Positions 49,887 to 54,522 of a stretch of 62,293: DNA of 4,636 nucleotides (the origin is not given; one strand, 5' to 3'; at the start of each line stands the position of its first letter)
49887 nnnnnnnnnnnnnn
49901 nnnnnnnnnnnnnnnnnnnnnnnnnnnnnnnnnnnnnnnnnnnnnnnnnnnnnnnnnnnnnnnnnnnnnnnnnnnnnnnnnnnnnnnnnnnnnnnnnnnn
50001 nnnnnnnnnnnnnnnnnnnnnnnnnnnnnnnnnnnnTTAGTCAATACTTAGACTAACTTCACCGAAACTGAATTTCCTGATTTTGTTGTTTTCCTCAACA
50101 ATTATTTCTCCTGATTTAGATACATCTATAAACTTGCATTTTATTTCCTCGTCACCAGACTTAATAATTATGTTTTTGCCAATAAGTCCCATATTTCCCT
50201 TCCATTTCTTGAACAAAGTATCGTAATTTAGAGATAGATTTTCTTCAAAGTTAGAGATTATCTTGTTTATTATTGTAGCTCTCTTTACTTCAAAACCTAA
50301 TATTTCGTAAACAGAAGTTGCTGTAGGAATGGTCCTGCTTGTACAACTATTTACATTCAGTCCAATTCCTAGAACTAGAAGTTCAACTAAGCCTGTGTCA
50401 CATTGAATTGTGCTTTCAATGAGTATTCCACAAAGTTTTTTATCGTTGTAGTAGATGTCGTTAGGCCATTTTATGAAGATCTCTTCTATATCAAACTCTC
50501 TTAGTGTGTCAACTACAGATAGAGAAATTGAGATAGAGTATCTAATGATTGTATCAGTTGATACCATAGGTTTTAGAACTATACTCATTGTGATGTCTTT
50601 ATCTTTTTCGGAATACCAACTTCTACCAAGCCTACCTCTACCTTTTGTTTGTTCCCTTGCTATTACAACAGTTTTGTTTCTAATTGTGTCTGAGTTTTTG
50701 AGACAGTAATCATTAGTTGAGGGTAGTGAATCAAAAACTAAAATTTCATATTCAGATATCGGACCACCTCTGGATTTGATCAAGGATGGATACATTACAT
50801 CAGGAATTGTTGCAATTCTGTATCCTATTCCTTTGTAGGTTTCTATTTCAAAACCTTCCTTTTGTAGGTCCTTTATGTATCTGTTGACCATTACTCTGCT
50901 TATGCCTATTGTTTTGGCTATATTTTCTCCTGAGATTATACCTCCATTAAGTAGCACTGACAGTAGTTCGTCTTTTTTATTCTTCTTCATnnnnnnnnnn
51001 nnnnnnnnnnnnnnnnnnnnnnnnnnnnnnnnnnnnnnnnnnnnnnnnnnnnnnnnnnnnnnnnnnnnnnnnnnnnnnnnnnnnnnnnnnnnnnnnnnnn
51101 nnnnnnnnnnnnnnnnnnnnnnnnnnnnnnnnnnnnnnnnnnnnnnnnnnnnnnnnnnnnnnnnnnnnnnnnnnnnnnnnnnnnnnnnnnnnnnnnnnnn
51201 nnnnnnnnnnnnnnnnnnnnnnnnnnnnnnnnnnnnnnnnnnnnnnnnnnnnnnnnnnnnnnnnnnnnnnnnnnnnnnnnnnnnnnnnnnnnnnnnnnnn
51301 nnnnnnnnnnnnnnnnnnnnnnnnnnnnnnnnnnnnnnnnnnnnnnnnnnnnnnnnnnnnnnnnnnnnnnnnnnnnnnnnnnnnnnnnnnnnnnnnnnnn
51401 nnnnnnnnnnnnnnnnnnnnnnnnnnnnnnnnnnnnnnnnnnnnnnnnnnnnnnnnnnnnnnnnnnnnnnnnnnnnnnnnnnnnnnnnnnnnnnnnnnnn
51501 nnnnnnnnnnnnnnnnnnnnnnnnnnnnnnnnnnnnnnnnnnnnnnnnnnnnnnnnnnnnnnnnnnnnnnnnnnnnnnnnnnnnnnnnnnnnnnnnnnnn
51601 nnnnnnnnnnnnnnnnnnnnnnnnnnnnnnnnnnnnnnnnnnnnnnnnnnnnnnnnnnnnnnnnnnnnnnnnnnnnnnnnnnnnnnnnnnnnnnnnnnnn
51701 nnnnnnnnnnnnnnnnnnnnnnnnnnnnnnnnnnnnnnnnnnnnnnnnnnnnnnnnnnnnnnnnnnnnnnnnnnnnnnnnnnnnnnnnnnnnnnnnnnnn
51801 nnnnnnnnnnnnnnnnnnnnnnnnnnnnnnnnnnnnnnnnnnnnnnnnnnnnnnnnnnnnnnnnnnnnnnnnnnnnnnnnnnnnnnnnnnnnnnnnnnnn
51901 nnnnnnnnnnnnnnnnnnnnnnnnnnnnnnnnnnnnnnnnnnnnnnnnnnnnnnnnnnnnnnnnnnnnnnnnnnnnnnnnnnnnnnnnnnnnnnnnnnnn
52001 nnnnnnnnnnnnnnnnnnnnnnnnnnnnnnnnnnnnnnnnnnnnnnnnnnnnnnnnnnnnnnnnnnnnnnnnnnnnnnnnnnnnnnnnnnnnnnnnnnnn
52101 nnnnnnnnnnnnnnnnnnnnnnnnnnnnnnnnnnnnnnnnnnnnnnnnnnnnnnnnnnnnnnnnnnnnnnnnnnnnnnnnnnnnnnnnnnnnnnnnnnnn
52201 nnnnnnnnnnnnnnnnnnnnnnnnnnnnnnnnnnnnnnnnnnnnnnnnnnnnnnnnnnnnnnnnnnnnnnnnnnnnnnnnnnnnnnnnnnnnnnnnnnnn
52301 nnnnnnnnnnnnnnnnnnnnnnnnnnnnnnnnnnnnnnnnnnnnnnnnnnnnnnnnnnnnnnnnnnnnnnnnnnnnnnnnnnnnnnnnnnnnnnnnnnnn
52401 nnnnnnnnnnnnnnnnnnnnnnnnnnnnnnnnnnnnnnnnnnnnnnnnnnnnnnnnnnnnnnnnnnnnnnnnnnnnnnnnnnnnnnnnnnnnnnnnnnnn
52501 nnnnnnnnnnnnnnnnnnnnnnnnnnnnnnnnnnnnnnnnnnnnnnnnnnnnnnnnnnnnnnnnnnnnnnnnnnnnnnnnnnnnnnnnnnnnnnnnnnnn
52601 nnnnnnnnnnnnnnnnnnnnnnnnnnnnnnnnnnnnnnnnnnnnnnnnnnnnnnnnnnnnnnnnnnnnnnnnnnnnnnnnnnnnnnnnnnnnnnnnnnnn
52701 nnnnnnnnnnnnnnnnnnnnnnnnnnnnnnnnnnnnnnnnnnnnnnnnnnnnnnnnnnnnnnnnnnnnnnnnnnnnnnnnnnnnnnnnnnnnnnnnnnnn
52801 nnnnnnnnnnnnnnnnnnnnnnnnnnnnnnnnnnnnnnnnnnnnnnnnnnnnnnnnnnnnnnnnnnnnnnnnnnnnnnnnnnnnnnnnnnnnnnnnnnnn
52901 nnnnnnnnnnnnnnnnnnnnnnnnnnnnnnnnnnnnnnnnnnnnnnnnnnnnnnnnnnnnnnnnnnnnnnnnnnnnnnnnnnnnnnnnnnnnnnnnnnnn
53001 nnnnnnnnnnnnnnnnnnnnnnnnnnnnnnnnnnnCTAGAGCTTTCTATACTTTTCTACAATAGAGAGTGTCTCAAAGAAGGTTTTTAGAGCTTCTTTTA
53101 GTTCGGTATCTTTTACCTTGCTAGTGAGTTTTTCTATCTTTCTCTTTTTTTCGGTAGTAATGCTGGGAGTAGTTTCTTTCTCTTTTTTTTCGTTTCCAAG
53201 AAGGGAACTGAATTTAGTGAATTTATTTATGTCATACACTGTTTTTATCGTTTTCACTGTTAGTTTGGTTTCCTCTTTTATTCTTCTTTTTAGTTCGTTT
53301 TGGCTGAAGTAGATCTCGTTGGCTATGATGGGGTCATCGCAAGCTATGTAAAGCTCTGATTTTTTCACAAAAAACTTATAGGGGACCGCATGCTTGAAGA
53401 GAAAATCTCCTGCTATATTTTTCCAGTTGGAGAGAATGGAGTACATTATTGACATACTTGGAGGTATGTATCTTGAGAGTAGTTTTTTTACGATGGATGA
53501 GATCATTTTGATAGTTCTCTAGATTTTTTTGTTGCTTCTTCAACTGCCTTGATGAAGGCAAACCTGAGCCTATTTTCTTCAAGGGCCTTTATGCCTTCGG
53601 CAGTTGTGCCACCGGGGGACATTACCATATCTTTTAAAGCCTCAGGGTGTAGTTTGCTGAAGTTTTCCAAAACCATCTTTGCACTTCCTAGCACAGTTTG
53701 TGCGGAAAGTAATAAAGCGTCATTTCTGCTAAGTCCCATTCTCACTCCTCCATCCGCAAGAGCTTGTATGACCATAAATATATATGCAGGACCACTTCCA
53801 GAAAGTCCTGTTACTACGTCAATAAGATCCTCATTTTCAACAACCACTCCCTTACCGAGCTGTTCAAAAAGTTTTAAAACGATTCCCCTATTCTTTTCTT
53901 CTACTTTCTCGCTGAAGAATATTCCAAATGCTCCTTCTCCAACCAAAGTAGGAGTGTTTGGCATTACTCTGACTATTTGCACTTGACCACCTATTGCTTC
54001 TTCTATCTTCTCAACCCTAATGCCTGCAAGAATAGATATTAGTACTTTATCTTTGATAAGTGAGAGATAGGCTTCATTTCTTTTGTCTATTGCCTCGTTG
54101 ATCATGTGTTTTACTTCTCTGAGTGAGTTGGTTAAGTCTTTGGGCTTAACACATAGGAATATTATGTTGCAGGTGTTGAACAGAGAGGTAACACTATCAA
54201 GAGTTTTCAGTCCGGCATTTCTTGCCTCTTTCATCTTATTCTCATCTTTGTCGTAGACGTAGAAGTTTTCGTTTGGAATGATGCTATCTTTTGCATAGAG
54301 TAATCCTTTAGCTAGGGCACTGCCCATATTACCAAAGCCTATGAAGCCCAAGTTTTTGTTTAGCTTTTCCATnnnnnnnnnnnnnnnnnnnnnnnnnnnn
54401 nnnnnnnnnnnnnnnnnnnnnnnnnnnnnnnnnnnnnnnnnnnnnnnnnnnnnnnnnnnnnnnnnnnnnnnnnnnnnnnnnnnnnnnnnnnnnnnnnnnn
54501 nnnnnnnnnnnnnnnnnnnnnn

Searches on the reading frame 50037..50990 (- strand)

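Call 30: search_protein_families(library=pfam, proteins=[window:50037-50990:-], max_evalue=0.00001)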
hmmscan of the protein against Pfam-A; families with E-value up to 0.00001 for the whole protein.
window:50037-50990:- (317 aa): 3 families
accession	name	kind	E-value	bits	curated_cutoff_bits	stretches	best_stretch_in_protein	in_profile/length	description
PF03099.24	BPL_LplA_LipB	-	7.3e-23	81.4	21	1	86-212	2-133/133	Biotin/lipoate A/B protein ligase family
PF08279.18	HTH_11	-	2.3e-09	37.4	25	1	9-58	5-55/55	HTH domain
PF02237.23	BPL_C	-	1.2e-07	32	21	1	270-314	2-47/48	Biotin protein ligase C terminal domain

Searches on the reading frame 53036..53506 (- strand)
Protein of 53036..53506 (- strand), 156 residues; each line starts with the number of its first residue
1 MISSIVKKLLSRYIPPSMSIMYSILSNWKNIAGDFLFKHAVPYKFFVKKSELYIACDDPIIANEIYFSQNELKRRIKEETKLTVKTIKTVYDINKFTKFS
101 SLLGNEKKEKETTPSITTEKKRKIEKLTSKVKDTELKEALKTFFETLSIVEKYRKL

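Call 43: search_protein_families(library=pfam, proteins=[window:53036-53506:-], max_evalue=0.00001)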
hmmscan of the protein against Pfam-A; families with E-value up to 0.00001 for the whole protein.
window:53036-53506:- (156 aa): 1 family
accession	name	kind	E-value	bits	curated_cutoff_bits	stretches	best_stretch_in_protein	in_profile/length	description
PF05258.17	DciA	-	5.3e-09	36.6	24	1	21-88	22-88/89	Dna[CI] antecedent, DciA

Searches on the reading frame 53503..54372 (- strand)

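Call 43: search_protein_families(library=pfam, proteins=[window:53503-54372:-], max_evalue=0.00001)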
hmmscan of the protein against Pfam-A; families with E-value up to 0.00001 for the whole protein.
window:53503-54372:- (289 aa): 3 families
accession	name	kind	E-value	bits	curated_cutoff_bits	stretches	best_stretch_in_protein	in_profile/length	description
PF14748.11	P5CR_dimer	-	1.7e-40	137.9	25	1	181-287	1-105/105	Pyrroline-5-carboxylate reductase dimerisation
PF03807.23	F420_oxidored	-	1e-12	48.9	21.6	1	8-89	2-81/94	NADP oxidoreductase coenzyme F420-dependent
PF03446.21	NAD_binding_2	-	5.8e-09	36.6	21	1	8-91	2-79/161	NAD binding domain of 6-phosphogluconate dehydrogenase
